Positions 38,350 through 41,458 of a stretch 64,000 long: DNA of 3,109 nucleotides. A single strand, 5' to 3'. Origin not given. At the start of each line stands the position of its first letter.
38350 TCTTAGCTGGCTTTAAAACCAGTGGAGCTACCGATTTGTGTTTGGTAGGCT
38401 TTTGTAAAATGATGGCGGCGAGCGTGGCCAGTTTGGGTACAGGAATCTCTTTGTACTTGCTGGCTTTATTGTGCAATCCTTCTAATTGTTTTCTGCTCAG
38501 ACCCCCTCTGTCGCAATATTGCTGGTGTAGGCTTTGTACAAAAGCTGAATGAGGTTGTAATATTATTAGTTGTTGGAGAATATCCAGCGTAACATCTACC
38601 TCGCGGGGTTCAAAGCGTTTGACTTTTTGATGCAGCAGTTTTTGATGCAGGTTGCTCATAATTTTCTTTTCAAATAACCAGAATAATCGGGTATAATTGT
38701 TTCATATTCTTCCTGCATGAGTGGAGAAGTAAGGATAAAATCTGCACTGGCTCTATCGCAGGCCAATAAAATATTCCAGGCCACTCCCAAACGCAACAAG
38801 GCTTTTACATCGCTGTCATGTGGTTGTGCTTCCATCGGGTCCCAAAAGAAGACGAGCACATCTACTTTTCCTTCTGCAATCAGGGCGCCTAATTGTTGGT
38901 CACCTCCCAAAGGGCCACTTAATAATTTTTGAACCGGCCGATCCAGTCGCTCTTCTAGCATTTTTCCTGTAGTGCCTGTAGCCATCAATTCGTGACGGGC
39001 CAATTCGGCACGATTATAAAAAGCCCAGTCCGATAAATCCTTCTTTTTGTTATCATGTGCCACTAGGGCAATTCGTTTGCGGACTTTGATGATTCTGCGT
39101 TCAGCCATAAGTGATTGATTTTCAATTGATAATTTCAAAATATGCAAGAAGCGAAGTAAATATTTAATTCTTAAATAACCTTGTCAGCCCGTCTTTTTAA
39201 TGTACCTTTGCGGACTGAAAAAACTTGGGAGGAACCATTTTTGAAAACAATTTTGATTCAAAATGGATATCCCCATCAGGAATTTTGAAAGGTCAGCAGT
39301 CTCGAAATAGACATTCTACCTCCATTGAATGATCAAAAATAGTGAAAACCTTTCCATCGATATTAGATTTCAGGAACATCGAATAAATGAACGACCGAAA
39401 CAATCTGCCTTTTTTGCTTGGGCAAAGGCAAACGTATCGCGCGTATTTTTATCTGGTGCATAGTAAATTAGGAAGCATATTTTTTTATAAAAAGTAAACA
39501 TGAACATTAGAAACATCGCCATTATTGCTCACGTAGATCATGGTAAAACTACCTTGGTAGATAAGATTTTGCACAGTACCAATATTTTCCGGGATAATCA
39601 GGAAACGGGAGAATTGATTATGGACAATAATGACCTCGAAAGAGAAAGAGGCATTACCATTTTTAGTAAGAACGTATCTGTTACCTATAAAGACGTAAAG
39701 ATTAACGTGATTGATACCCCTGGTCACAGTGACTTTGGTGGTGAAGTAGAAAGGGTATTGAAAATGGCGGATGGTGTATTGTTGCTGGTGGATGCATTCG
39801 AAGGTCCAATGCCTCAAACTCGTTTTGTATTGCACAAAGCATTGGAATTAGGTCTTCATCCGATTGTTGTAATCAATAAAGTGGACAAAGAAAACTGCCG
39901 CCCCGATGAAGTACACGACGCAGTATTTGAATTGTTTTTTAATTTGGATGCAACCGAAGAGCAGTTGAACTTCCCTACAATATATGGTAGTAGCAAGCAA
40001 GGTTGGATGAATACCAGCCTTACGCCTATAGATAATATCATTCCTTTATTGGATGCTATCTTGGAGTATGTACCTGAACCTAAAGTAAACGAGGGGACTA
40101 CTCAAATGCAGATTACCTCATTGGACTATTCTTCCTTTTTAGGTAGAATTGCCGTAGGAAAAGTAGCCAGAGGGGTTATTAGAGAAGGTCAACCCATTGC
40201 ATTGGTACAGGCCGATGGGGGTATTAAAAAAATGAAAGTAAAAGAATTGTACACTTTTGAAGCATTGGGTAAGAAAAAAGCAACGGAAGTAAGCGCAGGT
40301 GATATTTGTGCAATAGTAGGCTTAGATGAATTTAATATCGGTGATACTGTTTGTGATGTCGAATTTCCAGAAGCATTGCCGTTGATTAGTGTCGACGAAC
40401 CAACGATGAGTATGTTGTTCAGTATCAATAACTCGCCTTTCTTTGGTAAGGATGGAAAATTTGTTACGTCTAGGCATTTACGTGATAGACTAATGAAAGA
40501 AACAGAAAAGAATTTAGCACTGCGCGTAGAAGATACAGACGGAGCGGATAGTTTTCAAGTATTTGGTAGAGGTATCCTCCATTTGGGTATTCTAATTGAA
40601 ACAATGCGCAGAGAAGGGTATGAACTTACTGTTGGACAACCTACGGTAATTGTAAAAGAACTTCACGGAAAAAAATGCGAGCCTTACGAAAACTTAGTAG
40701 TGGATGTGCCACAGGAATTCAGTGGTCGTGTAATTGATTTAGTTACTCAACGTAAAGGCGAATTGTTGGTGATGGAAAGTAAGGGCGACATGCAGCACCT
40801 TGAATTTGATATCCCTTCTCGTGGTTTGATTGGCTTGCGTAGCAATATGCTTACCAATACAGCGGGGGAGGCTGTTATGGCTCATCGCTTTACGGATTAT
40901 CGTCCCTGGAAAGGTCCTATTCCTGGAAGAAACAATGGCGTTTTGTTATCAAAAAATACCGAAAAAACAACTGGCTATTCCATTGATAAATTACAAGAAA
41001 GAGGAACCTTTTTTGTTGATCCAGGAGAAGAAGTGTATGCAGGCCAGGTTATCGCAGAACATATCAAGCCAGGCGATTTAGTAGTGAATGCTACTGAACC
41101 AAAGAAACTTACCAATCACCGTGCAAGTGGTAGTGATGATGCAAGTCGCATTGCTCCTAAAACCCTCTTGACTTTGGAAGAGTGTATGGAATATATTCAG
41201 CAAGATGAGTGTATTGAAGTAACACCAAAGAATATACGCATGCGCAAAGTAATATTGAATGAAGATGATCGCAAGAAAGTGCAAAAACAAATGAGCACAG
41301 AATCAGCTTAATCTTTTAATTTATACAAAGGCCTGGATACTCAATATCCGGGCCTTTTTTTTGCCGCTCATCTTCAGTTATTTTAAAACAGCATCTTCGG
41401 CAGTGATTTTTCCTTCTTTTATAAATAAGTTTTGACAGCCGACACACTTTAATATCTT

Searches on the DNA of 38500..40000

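Call 3: search_rna_families(source=window, start=38500, end=40000, threshold=evalue, max_evalue=10, show_alignments=2)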
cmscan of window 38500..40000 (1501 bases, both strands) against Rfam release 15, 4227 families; matches with E-value up to 10: 4.
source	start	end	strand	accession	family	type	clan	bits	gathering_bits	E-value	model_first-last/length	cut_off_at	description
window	39127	39275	-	RF01239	snR49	Gene; snRNA; snoRNA; HACA-box;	CL00038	16.8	45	2.5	1-170/170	no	Small nucleolar RNA snR49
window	39546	39656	+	RF01932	bxd_4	Gene; lncRNA;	-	15.6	40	7.3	1-106/106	no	Bithoraxoid conserved region 4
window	39385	39542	-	RF02590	Spy1186876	Gene; sRNA;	-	13.7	208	4.4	1-243/243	no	S. pyogenes small RNA 1186876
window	39477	39542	+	RF01494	rliD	Gene; antisense;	-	10.9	50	4.1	1-327/327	no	Listeria sRNA rliD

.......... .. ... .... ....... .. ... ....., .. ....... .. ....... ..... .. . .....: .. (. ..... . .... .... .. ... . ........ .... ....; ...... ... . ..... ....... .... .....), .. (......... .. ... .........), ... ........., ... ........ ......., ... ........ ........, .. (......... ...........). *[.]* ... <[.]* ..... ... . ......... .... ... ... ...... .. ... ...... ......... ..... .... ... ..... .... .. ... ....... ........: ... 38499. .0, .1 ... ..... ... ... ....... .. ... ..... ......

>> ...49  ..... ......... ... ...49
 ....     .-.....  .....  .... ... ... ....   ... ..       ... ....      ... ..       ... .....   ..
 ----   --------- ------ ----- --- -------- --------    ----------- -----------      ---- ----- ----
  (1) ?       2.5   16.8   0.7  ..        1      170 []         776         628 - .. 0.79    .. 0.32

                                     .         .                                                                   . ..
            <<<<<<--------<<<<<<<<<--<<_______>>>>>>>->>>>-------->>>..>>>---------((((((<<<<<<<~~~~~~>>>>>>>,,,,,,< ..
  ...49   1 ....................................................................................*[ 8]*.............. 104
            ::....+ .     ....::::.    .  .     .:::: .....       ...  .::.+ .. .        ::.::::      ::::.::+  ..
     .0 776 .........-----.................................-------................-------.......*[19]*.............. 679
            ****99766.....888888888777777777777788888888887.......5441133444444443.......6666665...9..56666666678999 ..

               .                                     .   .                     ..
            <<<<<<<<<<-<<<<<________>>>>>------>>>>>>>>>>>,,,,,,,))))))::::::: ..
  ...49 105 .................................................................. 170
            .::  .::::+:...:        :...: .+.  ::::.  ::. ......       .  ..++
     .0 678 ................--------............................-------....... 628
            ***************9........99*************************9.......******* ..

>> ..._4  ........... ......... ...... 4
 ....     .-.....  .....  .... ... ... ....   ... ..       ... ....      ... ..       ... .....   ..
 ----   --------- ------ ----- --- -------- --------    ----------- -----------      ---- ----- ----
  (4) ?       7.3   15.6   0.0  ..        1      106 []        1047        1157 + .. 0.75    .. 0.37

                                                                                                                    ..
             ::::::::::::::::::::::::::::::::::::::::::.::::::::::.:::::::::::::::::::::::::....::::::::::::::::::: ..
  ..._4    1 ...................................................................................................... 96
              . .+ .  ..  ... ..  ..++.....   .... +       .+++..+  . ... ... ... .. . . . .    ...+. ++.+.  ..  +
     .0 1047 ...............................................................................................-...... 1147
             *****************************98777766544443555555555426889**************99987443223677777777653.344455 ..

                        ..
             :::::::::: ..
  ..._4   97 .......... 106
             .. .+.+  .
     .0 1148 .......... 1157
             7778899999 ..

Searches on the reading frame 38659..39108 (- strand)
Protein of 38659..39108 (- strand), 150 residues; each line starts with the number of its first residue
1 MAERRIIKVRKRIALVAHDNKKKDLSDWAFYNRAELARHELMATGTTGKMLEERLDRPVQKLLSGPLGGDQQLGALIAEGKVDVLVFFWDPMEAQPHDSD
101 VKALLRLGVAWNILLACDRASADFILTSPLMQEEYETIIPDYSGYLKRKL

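Call 66: find_homologous_proteins(query=window:38659-39108:-, max_evalue=1e-40)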
Query seq(150 aa) (150 aa): 7861 proteins with E <= 1e-40 among 8000 candidates; the best 120 are listed.
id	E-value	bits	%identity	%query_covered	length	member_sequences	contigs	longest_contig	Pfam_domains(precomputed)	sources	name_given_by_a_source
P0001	4.3e-91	320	96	100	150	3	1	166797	PF02142.28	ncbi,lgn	-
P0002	2.1e-83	296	88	100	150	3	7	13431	PF02142.28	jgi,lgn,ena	-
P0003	3.1e-82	292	87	100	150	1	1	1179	PF02142.28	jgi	jgi:methylglyoxal synthase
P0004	6.0e-81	288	83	100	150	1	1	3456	PF02142.28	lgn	-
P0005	6.3e-81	288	85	100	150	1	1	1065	PF02142.28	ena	-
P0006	2.3e-80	286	85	100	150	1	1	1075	PF02142.28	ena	-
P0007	1.6e-79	283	85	100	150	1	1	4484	PF02142.28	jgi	jgi:methylglyoxal synthase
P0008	1.8e-79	283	83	100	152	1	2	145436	PF02142.28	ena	-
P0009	3.4e-79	282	87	97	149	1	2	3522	PF02142.28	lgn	-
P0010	4.1e-79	282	85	100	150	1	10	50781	PF02142.28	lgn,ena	-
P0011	7.5e-79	281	81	100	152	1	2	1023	PF02142.28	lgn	-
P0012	1.0e-78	280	81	100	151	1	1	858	PF02142.28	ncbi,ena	-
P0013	1.0e-78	280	81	100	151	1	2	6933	PF02142.28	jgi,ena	jgi:methylglyoxal synthase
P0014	1.4e-78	280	81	100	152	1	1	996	PF02142.28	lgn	-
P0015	1.4e-78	280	81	100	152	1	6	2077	PF02142.28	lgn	-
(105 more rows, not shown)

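Call 67: find_encoding_contigs(protein=P0002, flank=2500, max_places=3)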
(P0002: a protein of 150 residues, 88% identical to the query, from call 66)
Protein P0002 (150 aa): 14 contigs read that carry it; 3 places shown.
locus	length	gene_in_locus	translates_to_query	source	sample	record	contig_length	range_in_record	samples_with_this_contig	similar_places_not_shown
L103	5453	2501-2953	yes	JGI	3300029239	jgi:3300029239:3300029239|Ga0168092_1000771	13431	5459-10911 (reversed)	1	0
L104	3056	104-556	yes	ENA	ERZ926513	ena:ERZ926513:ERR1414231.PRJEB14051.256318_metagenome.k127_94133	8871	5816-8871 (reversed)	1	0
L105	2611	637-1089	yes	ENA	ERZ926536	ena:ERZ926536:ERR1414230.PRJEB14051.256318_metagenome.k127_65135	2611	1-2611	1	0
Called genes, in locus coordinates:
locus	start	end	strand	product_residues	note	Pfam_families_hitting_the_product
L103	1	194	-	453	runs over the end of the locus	PF03572:Peptidase_S41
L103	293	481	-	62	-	-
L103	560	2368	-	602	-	PF00009:GTP_EFTU, PF01926:MMR_HSR1 (faint), PF22042:EF-G_D2, PF03144:GTP_EFTU_D2, PF00679:EFG_C, PF21018:BipA_C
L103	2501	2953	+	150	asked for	PF02142:MGS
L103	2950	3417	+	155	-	-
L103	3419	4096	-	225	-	PF13640:2OG-FeII_Oxy_3, PF18331:PKHD_C (weak)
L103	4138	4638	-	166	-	-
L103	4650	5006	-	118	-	-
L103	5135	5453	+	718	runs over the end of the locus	PF10459:Peptidase_S46, PF13365:Trypsin_2 (faint)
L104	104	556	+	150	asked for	PF02142:MGS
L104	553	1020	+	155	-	-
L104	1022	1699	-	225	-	PF13640:2OG-FeII_Oxy_3, PF18331:PKHD_C (weak)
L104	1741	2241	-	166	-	-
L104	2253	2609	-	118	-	-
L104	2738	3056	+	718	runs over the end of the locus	PF10459:Peptidase_S46, PF13365:Trypsin_2 (faint)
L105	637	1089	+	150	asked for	PF02142:MGS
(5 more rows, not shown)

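Call 68: find_encoding_contigs(protein=P0009, flank=2500, max_places=2)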
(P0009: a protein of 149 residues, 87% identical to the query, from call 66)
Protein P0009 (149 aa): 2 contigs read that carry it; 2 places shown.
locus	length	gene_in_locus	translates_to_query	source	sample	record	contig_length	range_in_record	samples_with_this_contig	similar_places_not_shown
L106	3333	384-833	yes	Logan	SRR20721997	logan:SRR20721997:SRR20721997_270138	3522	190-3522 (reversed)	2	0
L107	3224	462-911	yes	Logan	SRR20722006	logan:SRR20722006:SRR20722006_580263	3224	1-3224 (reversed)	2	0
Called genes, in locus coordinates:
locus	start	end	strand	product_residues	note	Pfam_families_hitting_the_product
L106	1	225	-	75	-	?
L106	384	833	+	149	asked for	PF02142:MGS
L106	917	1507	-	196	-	PF01914:MarC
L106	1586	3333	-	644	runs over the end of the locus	?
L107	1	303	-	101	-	?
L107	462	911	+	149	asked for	PF02142:MGS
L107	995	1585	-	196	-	PF01914:MarC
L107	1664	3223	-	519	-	?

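Call 69: find_encoding_contigs(protein=P0010, flank=2500, max_places=2)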
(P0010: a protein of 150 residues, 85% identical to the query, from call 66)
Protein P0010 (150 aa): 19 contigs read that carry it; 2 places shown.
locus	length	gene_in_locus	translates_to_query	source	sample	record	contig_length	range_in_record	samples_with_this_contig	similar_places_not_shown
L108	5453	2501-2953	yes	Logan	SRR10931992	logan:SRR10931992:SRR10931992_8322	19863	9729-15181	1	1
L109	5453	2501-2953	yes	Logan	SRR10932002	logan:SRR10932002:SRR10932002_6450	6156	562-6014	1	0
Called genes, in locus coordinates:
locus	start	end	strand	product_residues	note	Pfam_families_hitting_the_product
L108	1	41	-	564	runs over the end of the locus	PF03572:Peptidase_S41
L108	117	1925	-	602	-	PF00009:GTP_EFTU, PF01926:MMR_HSR1 (faint), PF22042:EF-G_D2, PF03144:GTP_EFTU_D2, PF00679:EFG_C, PF21018:BipA_C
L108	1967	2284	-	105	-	PF05635:23S_rRNA_IVP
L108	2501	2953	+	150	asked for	PF02142:MGS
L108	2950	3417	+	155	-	-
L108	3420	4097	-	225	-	PF13640:2OG-FeII_Oxy_3, PF18331:PKHD_C (faint)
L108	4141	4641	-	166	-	-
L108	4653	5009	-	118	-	-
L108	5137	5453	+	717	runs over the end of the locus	PF10459:Peptidase_S46, PF13365:Trypsin_2 (faint)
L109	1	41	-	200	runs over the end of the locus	?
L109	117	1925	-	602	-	PF00009:GTP_EFTU, PF01926:MMR_HSR1 (faint), PF22042:EF-G_D2, PF03144:GTP_EFTU_D2, PF00679:EFG_C, PF21018:BipA_C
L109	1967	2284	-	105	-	PF05635:23S_rRNA_IVP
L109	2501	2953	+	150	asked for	PF02142:MGS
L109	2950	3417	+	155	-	-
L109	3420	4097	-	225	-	PF13640:2OG-FeII_Oxy_3, PF18331:PKHD_C (faint)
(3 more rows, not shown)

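Call 70: find_encoding_contigs(protein=P0007, flank=2500, max_places=2)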
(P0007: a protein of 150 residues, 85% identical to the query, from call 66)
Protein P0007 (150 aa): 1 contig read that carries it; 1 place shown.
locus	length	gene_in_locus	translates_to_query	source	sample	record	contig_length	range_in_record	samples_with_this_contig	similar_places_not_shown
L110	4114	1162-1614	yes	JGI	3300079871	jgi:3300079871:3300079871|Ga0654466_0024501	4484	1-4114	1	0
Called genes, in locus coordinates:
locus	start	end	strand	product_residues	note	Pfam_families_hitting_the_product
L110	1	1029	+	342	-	?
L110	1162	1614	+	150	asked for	PF02142:MGS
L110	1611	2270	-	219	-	PF23396:DUF7103 (faint)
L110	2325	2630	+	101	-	-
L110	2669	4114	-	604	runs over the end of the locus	?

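Call 77: find_encoding_contigs(protein=P0008, flank=1500, max_places=2)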
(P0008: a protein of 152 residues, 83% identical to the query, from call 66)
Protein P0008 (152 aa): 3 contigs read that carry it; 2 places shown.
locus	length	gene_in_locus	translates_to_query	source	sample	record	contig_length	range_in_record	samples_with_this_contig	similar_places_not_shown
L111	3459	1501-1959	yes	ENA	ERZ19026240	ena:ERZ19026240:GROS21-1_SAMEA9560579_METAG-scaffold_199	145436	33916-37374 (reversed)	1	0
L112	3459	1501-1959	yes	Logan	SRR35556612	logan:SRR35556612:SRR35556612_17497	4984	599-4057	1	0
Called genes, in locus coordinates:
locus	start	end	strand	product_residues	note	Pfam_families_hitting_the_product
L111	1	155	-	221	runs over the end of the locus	-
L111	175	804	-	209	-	-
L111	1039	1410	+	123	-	-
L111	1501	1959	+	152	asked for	PF02142:MGS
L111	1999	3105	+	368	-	-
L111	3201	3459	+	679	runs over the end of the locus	PF04851:ResIII, PF17757:UvrB_inter, PF27431:UvrB_3rd, PF00271:Helicase_C, PF12344:UvrB, PF02151:UVR (weak)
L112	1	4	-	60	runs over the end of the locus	-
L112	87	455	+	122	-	PF13648:Lipocalin_4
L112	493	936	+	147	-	-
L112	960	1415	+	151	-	PF13673:Acetyltransf_10, PF00583:Acetyltransf_1, PF13508:Acetyltransf_7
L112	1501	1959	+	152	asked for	PF02142:MGS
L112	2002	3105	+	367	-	-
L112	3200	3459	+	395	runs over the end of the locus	?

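Call 78: find_encoding_contigs(protein=P0004, flank=1500, max_places=2)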
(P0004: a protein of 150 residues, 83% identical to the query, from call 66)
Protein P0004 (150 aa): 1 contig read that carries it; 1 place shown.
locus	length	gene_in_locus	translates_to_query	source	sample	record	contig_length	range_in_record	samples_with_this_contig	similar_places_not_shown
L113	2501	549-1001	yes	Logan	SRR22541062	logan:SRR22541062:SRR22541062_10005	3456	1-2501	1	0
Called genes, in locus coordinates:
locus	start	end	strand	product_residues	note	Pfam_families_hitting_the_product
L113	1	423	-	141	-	?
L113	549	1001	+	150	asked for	PF02142:MGS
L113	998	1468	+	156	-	-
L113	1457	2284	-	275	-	PF23023:Anti-Pycsar_Apyc1, PF00753:Lactamase_B, PF12706:Lactamase_B_2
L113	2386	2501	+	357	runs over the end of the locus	?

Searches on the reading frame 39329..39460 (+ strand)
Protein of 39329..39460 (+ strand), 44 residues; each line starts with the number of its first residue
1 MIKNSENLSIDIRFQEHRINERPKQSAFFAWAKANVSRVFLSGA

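Call 17: search_protein_families(library=pfam, max_evalue=10, proteins=[window:39329-39460:+])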
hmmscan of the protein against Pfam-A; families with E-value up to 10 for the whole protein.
seq(44 aa): 0 families

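Call 18: search_protein_families(library=ncbifam, max_evalue=10, proteins=[window:39329-39460:+])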
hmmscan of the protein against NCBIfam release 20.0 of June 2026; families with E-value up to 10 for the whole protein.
seq(44 aa): 0 families

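Call 79: search_protein_representatives(protein=window:39329-39460:+)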
Query: 44 residues. Proteins with E-value up to 0.001 (for the whole library): 3; up to 1e-10: 0; up to 1e-30: 0. The best 3 are listed.
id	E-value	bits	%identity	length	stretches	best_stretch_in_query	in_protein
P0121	5.5e-06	41.5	31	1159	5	14-38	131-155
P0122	1.9e-04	36.8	34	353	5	4-35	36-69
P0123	4.3e-04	35.7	38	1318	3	7-38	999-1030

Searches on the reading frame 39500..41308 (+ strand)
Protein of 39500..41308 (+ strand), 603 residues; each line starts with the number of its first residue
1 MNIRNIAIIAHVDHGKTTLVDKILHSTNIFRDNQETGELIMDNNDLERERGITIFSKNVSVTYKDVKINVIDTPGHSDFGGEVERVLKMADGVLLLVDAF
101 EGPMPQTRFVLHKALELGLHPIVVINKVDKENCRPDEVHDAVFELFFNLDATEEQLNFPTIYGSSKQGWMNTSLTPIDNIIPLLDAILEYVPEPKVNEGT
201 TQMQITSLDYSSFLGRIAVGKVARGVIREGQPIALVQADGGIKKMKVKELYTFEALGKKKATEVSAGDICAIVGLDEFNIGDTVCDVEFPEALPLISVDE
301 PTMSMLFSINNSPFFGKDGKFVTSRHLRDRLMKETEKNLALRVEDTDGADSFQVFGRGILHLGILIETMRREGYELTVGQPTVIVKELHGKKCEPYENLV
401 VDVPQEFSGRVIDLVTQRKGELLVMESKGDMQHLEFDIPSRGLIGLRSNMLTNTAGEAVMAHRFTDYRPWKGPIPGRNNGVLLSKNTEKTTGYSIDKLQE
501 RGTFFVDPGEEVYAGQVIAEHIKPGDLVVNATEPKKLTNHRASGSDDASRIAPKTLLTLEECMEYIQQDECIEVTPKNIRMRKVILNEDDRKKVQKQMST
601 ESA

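Call 62: find_encoding_contigs(protein=window:39500-41308:+, flank=1500, max_places=10)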
Protein window:39500-41308:+ (603 aa): 18 contigs read that carry it; 6 places shown.
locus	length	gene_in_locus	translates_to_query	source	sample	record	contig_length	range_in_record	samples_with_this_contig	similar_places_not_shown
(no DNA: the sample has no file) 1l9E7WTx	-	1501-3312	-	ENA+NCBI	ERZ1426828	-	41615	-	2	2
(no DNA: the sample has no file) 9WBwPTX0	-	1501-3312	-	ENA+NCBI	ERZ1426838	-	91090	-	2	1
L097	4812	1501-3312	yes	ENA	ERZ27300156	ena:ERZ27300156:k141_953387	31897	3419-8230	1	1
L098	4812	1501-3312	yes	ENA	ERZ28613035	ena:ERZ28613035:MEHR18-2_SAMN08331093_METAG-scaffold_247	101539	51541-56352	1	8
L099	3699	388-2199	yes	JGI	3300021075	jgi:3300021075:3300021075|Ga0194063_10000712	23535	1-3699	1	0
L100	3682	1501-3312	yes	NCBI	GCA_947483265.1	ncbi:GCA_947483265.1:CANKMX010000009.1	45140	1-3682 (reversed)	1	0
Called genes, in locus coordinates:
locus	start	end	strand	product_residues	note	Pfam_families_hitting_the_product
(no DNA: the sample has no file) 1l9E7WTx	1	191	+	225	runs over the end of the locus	PF13640:2OG-FeII_Oxy_3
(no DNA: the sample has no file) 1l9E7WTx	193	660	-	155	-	-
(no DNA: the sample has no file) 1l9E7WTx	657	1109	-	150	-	PF02142:MGS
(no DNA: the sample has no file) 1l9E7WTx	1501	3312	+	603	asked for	PF00009:GTP_EFTU, PF22042:EF-G_D2, PF03144:GTP_EFTU_D2, PF00679:EFG_C, PF21018:BipA_C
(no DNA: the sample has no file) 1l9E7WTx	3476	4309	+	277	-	PF04488:Gly_transf_sug, PF12919:TcdA_TcdB (faint)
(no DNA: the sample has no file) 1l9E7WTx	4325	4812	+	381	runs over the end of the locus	PF20706:GT4-conflict, PF00534:Glycos_transf_1, PF13692:Glyco_trans_1_4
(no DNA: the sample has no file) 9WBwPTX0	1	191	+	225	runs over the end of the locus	PF13640:2OG-FeII_Oxy_3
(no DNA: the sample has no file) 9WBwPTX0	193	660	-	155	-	-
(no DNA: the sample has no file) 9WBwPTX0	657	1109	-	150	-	PF02142:MGS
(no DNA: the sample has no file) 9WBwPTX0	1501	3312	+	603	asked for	PF00009:GTP_EFTU, PF22042:EF-G_D2, PF03144:GTP_EFTU_D2, PF00679:EFG_C, PF21018:BipA_C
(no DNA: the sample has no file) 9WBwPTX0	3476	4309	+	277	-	PF04488:Gly_transf_sug, PF12919:TcdA_TcdB (faint)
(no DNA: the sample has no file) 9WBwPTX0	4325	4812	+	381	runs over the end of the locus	PF20706:GT4-conflict, PF00534:Glycos_transf_1, PF13692:Glyco_trans_1_4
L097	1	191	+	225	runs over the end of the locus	PF13640:2OG-FeII_Oxy_3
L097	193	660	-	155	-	-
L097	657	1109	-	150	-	PF02142:MGS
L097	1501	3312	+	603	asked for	PF00009:GTP_EFTU, PF22042:EF-G_D2, PF03144:GTP_EFTU_D2, PF00679:EFG_C, PF21018:BipA_C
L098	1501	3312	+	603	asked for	PF00009:GTP_EFTU, PF22042:EF-G_D2, PF03144:GTP_EFTU_D2, PF00679:EFG_C, PF21018:BipA_C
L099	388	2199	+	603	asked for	PF00009:GTP_EFTU, PF22042:EF-G_D2, PF03144:GTP_EFTU_D2, PF00679:EFG_C, PF21018:BipA_C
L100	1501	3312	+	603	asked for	PF00009:GTP_EFTU, PF22042:EF-G_D2, PF03144:GTP_EFTU_D2, PF00679:EFG_C, PF21018:BipA_C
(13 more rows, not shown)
